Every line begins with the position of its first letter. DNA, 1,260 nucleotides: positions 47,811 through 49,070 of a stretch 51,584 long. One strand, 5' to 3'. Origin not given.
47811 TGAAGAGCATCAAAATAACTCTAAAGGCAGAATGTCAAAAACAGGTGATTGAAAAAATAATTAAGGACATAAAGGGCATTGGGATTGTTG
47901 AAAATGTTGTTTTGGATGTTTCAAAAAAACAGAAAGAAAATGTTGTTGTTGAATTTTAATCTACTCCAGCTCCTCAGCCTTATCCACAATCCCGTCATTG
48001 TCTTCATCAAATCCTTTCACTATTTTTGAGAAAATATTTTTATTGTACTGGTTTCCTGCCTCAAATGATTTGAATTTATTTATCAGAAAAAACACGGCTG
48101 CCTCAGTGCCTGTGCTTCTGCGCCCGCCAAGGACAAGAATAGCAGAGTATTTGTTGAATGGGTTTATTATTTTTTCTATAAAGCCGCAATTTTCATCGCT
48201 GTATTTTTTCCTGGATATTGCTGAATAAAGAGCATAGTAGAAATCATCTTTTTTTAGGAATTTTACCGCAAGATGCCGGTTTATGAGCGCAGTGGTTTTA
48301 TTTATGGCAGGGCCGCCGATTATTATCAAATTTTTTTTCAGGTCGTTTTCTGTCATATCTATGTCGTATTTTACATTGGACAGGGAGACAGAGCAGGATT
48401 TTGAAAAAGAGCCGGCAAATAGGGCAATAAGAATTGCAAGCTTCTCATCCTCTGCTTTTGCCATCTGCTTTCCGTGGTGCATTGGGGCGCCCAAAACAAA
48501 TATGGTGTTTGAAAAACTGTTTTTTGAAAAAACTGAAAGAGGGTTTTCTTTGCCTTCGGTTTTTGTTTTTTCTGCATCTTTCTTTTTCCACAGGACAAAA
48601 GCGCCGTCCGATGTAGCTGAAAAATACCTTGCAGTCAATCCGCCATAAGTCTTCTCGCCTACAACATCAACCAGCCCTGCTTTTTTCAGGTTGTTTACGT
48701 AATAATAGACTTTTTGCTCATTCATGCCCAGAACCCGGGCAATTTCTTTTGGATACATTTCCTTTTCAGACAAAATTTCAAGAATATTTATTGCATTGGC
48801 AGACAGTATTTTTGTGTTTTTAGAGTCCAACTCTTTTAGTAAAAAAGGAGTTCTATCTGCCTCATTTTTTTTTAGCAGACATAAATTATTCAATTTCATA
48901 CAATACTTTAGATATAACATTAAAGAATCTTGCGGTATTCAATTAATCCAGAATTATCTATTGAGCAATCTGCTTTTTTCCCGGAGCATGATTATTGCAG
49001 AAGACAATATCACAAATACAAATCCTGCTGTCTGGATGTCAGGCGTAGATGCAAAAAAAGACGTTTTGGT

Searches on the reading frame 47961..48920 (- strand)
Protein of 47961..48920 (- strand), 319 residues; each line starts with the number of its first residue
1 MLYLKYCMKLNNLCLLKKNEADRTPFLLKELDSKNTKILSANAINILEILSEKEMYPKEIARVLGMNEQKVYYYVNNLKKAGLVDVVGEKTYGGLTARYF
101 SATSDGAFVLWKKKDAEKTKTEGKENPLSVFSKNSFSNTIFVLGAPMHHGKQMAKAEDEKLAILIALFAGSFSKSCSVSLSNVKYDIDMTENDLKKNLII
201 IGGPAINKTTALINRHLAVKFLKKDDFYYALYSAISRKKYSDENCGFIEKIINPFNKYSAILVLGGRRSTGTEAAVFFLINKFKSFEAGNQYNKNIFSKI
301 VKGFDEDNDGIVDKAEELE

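Call 13: search_protein_families(library=pfam, proteins=[window:47961-48920:-], max_evalue=0.01)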
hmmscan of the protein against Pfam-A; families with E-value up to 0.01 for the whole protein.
window:47961-48920:- (319 aa): 12 families
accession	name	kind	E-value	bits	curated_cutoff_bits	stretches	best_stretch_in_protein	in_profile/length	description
PF12840.13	HTH_20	-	2.4e-08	34.3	27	1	42-87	5-51/51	Helix-turn-helix domain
PF01022.26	HTH_5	-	5.4e-08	33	22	1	44-85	5-46/47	Bacterial regulatory protein, arsR family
PF01978.25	TrmB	-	2.2e-06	27.9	25.6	1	49-90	17-58/68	Sugar-specific transcriptional regulator TrmB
PF05124.17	S_layer_C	-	2.1e-05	24.7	23.9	1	179-281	93-175/177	S-layer like family, outer domain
PF12802.13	MarR_2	-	0.00012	22.5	27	1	41-87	5-53/61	MarR family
PF13412.12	HTH_24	-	0.00014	21.8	21.9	1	44-84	6-47/48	Winged helix-turn-helix DNA-binding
PF10007.15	DUF2250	-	0.0011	19.4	24.4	1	42-91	9-59/93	Uncharacterized protein conserved in archaea (DUF2250)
PF21476.4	PF0610-like_N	-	0.0015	19.2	33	1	46-72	6-32/50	PF0610-like, N-terminal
PF06056.18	Terminase_5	-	0.0028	18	20.3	1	57-85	16-44/58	Putative ATPase subunit of terminase (gpP-like)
PF23871.1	DUF7226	-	0.0039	17.5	27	0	44-110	3-65/142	Domain of unknown function (DUF7226)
PF02002.24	TFIIE_alpha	-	0.0077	16.5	22.9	0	38-91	10-64/105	TFIIE alpha subunit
PF25212.1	HVO_A0114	-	0.0095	16.1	27.6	0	35-89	16-71/84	HVO_A0114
